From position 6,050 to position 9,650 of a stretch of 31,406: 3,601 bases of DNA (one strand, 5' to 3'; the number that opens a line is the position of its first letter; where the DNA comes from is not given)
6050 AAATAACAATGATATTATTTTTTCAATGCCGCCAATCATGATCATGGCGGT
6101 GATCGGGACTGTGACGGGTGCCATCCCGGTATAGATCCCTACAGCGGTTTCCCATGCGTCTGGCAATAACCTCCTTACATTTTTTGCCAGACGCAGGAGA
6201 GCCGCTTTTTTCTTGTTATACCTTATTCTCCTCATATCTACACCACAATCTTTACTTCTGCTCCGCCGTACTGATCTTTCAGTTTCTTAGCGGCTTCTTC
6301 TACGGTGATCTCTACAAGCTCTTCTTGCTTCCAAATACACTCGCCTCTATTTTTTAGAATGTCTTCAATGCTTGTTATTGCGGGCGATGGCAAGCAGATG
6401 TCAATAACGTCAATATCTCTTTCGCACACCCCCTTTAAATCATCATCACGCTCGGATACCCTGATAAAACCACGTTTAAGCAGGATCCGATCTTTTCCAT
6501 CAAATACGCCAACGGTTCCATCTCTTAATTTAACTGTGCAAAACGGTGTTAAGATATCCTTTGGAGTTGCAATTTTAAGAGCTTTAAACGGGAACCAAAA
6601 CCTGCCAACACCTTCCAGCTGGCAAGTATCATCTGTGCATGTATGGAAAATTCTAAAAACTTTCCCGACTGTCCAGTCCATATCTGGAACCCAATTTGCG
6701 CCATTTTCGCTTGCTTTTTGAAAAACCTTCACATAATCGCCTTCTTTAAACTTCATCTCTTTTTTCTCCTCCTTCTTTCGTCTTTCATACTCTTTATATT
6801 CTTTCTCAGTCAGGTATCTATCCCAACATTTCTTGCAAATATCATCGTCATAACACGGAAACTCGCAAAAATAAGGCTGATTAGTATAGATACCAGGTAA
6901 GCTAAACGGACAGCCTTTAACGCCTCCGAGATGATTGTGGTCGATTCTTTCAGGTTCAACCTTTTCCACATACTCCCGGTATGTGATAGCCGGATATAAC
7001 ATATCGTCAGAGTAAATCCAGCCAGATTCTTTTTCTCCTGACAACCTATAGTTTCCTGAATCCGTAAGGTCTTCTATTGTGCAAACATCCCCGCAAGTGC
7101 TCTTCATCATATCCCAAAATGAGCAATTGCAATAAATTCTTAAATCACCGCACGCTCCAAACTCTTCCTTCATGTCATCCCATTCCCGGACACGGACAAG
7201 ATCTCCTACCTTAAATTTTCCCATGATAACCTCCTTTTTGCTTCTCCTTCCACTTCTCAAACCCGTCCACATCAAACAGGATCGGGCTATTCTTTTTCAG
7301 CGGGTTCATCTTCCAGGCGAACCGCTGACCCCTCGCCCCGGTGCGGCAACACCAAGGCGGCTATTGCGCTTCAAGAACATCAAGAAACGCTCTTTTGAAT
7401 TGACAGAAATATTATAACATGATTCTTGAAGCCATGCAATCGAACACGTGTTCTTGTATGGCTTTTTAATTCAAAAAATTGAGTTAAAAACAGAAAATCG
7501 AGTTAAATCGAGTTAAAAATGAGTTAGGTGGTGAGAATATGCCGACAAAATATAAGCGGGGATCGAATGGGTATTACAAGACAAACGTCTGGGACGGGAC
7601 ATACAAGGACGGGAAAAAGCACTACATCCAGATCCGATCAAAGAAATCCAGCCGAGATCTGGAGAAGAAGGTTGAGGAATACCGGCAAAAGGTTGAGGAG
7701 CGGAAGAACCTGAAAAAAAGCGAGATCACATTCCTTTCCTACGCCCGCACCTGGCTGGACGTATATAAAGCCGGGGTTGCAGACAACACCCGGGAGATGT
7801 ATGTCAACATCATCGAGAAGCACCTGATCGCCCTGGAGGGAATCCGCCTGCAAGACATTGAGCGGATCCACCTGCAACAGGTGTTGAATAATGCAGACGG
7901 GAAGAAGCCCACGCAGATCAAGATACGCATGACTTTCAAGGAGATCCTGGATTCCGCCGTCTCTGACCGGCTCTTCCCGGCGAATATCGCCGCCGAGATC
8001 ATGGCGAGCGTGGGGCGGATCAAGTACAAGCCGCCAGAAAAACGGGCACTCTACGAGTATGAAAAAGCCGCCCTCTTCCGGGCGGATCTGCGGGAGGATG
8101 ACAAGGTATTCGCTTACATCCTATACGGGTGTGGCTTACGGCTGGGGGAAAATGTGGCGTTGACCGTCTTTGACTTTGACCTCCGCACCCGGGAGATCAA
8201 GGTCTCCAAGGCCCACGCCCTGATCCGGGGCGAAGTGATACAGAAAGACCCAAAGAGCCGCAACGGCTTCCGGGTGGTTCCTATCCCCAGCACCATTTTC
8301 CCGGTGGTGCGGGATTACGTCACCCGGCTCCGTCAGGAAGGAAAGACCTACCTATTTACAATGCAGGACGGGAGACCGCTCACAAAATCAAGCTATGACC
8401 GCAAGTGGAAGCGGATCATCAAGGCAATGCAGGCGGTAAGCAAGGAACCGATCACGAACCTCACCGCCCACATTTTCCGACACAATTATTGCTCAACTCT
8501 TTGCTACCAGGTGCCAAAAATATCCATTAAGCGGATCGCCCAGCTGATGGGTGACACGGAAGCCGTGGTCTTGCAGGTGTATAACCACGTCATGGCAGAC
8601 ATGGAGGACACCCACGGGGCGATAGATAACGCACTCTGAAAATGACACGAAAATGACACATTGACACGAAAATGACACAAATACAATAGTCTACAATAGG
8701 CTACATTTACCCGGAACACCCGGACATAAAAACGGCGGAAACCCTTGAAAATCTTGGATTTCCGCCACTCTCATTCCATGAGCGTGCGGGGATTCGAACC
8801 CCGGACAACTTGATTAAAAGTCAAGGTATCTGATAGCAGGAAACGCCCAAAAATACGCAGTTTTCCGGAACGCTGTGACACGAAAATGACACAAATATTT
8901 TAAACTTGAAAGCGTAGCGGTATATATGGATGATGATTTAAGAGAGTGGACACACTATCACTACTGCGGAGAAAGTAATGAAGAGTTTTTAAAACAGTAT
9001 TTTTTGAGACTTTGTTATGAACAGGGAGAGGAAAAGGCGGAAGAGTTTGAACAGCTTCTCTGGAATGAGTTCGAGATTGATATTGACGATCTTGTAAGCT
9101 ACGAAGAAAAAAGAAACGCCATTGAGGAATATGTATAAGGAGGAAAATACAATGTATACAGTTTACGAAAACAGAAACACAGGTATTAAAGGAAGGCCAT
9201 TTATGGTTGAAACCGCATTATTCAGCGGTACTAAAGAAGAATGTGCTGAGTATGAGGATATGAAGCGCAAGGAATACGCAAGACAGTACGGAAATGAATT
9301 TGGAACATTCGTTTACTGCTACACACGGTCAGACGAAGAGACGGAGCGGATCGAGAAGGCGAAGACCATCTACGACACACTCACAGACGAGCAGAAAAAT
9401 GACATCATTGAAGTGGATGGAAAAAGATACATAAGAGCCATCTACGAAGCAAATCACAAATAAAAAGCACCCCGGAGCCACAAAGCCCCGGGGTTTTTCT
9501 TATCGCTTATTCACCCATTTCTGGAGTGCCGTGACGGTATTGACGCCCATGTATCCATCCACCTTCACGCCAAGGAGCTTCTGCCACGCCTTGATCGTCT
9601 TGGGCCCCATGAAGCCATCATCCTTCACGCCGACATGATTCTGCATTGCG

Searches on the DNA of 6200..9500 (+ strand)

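Call 14: search_dna_similar(query=window:6200-9500:+, collection=phages, mode=distant, max_rows=20)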
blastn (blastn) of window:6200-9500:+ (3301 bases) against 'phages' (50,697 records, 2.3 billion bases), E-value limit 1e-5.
Records with a match: 4; places in all: 4; records where one place covers at least 80% of the query: 0.
Best place of each record, by identity: 80-90% 1; 60-80% 3.
By first word of the organism name: Bacteriophage 2; Dulem 1; Clostridium 1.
By host as written in the record: - 2; Varecia variegata 1; [Clostridium] scindens DSM 5676 1.
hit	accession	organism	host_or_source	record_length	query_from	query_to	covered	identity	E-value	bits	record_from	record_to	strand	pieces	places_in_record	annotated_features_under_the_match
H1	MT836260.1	Bacteriophage sp.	human fecal samples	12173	2261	2694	13%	66.9%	1e-24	123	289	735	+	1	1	record has no annotation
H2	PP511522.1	Dulem virus 35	Varecia variegata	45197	2264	2625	7%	78.6%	2e-15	182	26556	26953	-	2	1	integrase | hypothetical protein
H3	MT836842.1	Bacteriophage sp.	human fecal samples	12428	2530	2694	5%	72.2%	2e-10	76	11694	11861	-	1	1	record has no annotation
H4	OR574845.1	Clostridium phage phiCs5676-1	[Clostridium] scindens DSM 5676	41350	2527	2627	3%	88.1%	1e-25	125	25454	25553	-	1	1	hypothetical protein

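Call 41: search_rna_families(source=window, start=7250, end=7600, threshold=evalue, max_evalue=10)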
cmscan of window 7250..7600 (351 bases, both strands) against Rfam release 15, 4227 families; matches with E-value up to 10: 5.
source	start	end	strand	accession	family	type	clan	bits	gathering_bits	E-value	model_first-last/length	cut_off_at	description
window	7426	7542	+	RF02446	SpR18_sRNA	Gene; sRNA;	-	20.8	60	1.8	1-132/132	no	Streptococcus sRNA SpR18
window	7368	7432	-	RF00439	SNORD87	Gene; snRNA; snoRNA; CD-box;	-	17.7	50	0.89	1-85/85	no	Small nucleolar RNA SNORD87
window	7360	7447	-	RF00452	MIR172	Gene; miRNA;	-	17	70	0.46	1-114/114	no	mir-172 microRNA precursor family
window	7322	7384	-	RF01276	sR53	Gene; snRNA; snoRNA; CD-box;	-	15.3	49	0.27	1-60/60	no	Small nucleolar RNA sR53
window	7334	7359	-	RF01809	symR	Gene; antitoxin;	-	13.2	61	7.5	45-70/77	no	SymR antitoxin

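Call 77: search_rna_families(source=L094, start=3800, end=4020, threshold=evalue, max_evalue=1)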
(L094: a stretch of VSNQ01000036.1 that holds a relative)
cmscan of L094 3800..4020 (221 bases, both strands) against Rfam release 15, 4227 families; matches with E-value up to 1: 0.
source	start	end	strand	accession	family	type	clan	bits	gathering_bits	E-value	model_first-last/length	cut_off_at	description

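Call 86: build_rna_model(alignment_id=A3, structure=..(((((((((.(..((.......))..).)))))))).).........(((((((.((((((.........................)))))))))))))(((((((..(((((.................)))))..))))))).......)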
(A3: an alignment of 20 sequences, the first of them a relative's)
Model R1 built from alignment A3 (20 sequences, 153 columns); structure: as given.
model positions 131; base pairs 37; branch points 2; effective number of sequences 3.03; information 0.59 bits per position. Calibrated on 0.2 Mb of random sequence (short: E-values are rough).
structure used (alignment columns):
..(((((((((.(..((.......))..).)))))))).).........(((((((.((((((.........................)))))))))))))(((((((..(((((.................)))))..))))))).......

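Call 87: search_with_rna_model(model_id=R1, sources=[window, L002, L005, L006, L007, L013, L015, L016, L017, L018, L019, L020, L021, L022, L023, L025, L026, L027, L028, L029, L030, L031, L032, L033, L034, L035, L036, L037, L039, L040, L041, L042, L043, L045, L046, L047, L048, L049, L050, L051, L052, L053, L054, L055, L056, L057, L058, L059, L060, L061, L062, L063, L064, L065, L066, L067, L068, L069, L070, L071, L072, L073, L074, L075, L076, L077, L079, L080, L081, L082, L084, L085, L087, L088, L090, L091, L092, L093, L094, L095, L098, L100], max_evalue=0.01, make_alignment=true)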
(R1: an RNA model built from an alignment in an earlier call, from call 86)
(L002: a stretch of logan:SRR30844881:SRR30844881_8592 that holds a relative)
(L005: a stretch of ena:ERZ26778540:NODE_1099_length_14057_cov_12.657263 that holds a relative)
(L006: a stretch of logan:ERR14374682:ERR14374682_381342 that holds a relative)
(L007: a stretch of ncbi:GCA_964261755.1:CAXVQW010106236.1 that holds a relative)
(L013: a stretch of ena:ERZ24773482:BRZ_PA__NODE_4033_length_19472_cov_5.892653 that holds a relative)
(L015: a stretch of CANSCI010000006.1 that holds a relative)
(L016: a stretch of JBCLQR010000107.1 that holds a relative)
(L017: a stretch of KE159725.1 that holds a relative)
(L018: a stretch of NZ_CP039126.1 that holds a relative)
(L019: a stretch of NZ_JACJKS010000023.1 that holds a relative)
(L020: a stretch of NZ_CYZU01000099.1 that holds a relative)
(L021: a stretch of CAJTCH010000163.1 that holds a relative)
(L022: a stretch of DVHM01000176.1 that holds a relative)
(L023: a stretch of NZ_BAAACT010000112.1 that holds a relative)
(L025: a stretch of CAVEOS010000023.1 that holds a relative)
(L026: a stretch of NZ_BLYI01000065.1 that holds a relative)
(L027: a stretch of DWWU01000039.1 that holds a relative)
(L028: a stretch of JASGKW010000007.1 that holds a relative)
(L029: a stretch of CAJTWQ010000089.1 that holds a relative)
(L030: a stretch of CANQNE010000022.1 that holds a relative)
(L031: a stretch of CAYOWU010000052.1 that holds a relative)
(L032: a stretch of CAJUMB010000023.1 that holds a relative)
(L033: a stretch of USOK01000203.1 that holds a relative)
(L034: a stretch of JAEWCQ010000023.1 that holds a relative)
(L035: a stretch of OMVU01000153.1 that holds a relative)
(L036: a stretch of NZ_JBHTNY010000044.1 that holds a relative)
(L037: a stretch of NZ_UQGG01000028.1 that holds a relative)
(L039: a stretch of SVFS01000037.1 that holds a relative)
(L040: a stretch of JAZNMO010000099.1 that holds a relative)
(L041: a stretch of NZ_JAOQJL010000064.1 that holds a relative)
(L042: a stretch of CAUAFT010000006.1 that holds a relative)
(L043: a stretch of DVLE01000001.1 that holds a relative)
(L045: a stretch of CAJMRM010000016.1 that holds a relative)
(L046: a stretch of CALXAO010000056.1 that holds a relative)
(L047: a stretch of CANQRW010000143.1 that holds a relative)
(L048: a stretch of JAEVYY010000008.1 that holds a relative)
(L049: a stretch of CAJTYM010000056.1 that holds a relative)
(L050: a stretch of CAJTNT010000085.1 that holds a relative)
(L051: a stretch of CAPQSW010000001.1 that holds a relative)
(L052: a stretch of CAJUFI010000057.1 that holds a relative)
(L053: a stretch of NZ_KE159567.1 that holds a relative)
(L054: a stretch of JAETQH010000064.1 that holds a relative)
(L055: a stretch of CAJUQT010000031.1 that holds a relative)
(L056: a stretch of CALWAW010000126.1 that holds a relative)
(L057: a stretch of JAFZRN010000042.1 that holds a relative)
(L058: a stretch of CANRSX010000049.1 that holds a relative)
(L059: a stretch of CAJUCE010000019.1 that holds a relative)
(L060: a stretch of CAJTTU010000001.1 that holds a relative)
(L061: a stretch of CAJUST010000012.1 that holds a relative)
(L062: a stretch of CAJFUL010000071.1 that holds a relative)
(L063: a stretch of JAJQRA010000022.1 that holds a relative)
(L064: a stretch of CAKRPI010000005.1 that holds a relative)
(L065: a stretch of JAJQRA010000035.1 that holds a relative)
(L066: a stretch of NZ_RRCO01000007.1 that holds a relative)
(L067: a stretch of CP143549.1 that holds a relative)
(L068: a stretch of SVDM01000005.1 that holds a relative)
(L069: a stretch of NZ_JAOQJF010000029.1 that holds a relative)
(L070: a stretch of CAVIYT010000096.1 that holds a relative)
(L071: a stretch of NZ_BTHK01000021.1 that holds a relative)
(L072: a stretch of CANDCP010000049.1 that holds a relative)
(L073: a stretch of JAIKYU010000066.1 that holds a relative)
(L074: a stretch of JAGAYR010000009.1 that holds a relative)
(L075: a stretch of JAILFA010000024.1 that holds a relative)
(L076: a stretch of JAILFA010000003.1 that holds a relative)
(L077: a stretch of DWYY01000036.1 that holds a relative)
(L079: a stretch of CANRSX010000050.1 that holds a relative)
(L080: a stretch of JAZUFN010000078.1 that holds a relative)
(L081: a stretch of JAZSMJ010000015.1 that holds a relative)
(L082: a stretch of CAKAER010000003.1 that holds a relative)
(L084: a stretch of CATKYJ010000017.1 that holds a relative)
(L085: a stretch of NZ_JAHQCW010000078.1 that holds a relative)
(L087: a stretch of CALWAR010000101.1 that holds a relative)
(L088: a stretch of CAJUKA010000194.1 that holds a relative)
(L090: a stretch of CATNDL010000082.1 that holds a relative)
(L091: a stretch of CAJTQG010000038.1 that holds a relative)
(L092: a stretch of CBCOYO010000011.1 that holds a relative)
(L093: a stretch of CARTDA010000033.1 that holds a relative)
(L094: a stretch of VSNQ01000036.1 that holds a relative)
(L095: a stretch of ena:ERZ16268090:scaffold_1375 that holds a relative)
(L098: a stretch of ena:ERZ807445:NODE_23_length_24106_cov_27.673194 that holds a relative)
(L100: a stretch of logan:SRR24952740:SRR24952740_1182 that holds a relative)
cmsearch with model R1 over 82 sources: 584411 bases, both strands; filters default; matches with E-value up to 0.01: 69.
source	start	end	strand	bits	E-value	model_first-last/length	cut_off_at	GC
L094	3839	3969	+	137.7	3.2e-35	1-131/131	no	0.37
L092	3840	3969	+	137.3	4.2e-35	1-131/131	no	0.37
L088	3838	3967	+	135.5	1.3e-34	1-131/131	no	0.41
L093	3840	3968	+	126.5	4.3e-32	1-131/131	no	0.4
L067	3689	3824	+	126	5.9e-32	1-131/131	no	0.46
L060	3830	3960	+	117.1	1.7e-29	1-131/131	no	0.47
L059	3834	3962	+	114.5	8.9e-29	1-131/131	no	0.42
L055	3773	3899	+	112.1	4.1e-28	1-131/131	no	0.46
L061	3832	3965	+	112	4.4e-28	1-131/131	no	0.45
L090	3836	3962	+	111.9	4.6e-28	1-131/131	no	0.49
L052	3825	3961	+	109.3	2.4e-27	1-131/131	no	0.47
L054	2667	2803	+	101.3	4.2e-25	1-131/131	no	0.5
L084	3834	3961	+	101.3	4.2e-25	1-131/131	no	0.51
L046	2845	2980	+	100.5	7.1e-25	1-131/131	no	0.5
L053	3828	3962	+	99.4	1.4e-24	1-131/131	no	0.44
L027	3825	3958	+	95.7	1.5e-23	1-131/131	no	0.46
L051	3803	3941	+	90.6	4e-22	1-131/131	no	0.42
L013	1106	1243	+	86.2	6.5e-21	1-131/131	no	0.46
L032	3825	3963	+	86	7.5e-21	1-131/131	no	0.42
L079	3838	3965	+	84.8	1.6e-20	1-131/131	no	0.51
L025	3821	3962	+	82.8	5.9e-20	1-131/131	no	0.43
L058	3838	3965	+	82.1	9.2e-20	1-131/131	no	0.5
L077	3820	3963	+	77.7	1.5e-18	1-131/131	no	0.52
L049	103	240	+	77.3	1.9e-18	1-131/131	no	0.47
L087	1225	1379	+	77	2.3e-18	1-131/131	no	0.51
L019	3838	3969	+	75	8.4e-18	1-131/131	no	0.51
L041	3824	3954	+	74.9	8.9e-18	1-131/131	no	0.46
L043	3794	3927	+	74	1.6e-17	1-131/131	no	0.55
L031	206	337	+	68.9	4.3e-16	1-131/131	no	0.45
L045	3831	3966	+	67.4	1.1e-15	1-131/131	no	0.45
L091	3819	3961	+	67.1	1.3e-15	1-131/131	no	0.41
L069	3831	3966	+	65.5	3.8e-15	1-131/131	no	0.45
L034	3839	3957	+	63.2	1.7e-14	1-131/131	no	0.41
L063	3859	3976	+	60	1.3e-13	1-131/131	no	0.47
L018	3838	3969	+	59.6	1.6e-13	1-131/131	no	0.46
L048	3845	3962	+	58.3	3.9e-13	1-131/131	no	0.4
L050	3835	3965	+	58.3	3.9e-13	1-131/131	no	0.5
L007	5845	5974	+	55.4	2.4e-12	1-131/131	no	0.45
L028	3837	3957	+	51.5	3e-11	1-131/131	no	0.45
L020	3832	3973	+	43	6.9e-09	1-131/131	no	0.4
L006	434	622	+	41.5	1.7e-08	1-131/131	no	0.51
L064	3817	3956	+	40.2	4e-08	1-131/131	no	0.46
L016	2440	2570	+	36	5.8e-07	1-131/131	no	0.41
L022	101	221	+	31.6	1e-05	1-131/131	no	0.5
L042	3853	3975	+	31.2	1.3e-05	1-131/131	no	0.44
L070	1236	1384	+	31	1.5e-05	1-131/131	no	0.44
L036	3751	3876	-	30.6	1.9e-05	1-131/131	no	0.39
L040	3832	3956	+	30.2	2.4e-05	1-131/131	no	0.44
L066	3834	3963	+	28.4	7.6e-05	1-131/131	no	0.41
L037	3703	3877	-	28.3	8.4e-05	1-131/131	no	0.42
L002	2055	2200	+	28.2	9e-05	1-131/131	no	0.43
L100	3290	3430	+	27.5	0.00013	1-131/131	no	0.43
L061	3829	3953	-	27.5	0.00013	1-131/131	no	0.47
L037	3841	3975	+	27.2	0.00016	1-131/131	no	0.38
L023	2928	3066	+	26.4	0.00027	1-131/131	no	0.4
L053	3820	3954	-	26.3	0.00029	1-131/131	no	0.44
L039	3832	3968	+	25.6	0.00045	1-131/131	no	0.39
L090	3813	3872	-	25.5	0.00049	1-131/131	no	0.47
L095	3240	3379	+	25.2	0.00058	1-131/131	no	0.44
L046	2829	2880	-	24.2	0.0011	1-131/131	no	0.42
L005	5740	5879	+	24.2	0.0012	1-131/131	no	0.45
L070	1170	1271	-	23.8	0.0014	1-131/131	no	0.36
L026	3815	3957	+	23.6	0.0017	1-131/131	no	0.31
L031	199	241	-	23.3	0.002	1-131/131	no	0.49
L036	3841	3975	+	23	0.0024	1-131/131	no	0.36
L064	3756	3853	-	21.8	0.0051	1-131/131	no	0.38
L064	2648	2754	+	21.8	0.0052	1-131/131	no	0.47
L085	3836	3976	+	21.7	0.0056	1-131/131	no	0.48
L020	3706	3868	-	21.2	0.0076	1-131/131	no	0.45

Alignment A4: 69 matches aligned to the model, 362 columns, each read 5' to 3' on its own strand. Consensus structure (alignment columns), stored with it:
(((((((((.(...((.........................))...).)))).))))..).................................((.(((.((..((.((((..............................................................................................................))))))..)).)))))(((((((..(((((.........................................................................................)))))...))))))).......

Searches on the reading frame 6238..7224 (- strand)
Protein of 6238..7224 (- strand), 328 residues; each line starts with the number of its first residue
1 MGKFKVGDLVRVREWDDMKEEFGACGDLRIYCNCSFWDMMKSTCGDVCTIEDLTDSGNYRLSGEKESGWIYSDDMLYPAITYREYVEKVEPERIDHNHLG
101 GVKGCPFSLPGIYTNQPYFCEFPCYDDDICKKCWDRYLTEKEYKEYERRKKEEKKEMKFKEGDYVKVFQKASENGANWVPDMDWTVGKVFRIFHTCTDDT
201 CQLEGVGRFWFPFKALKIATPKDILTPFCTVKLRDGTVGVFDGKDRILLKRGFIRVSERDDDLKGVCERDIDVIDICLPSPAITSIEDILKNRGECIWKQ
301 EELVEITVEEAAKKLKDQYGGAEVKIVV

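Call 13: search_protein_families(library=pfam, max_evalue=0.01, proteins=[window:6238-7224:-])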
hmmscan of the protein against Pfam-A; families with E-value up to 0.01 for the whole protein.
window:6238-7224:- (328 aa): 2 families
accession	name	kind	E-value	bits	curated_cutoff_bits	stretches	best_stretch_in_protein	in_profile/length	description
PF18346.7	SH3_15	-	0.0014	19.3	24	0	4-71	1-62/67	Mind bomb SH3 repeat domain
PF07653.23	SH3_2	-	0.0044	17.1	21.8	0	145-175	7-35/55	Variant SH3 domain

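Call 15: search_protein_families(library=phrogs, max_evalue=0.001, proteins=[window:6238-7224:-])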
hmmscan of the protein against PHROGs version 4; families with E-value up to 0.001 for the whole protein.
window:6238-7224:- (328 aa): 0 families

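Call 16: find_related_loci(query=window:6238-7224:-, collection=viral_contigs, flank=4000)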
Query window:6238-7224:- (328 aa) in viral_contigs; peptide patterns used: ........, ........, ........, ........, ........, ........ (x = any residue, [..] = any of these).
29 stretches matched a pattern, but none encodes a relative of the query by tblastn (E <= 1e-3).

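Call 24: find_encoding_contigs(protein=window:6238-7224:-, flank=10000, max_places=10)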
Protein window:6238-7224:- (328 aa): 5 contigs read that carry it; 2 places shown.
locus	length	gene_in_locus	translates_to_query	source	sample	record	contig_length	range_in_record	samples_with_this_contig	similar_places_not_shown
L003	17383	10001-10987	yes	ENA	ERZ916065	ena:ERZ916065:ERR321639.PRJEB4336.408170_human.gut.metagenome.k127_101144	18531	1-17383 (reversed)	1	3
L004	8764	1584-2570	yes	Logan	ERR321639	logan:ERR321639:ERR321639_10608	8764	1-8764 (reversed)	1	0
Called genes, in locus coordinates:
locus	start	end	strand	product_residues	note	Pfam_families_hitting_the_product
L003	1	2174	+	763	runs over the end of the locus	-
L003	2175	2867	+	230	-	PF05709:Sipho_tail (faint)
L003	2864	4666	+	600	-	PF06605:Prophage_tail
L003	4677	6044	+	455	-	-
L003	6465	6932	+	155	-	PF05105:Phage_holin_4_1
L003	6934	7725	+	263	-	PF01510:Amidase_2, PF01471:PG_binding_1 (faint), PF09374:PG_binding_3 (faint)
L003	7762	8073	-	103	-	-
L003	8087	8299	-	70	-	-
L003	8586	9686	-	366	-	PF14659:Phage_int_SAM_3 (weak), PF00589:Phage_integrase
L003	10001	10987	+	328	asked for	-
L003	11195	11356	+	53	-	-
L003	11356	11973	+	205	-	PF06378:SSAP_Sak (weak)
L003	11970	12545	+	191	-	-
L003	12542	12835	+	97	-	-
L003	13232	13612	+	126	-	PF05866:RusA (weak)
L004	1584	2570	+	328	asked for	-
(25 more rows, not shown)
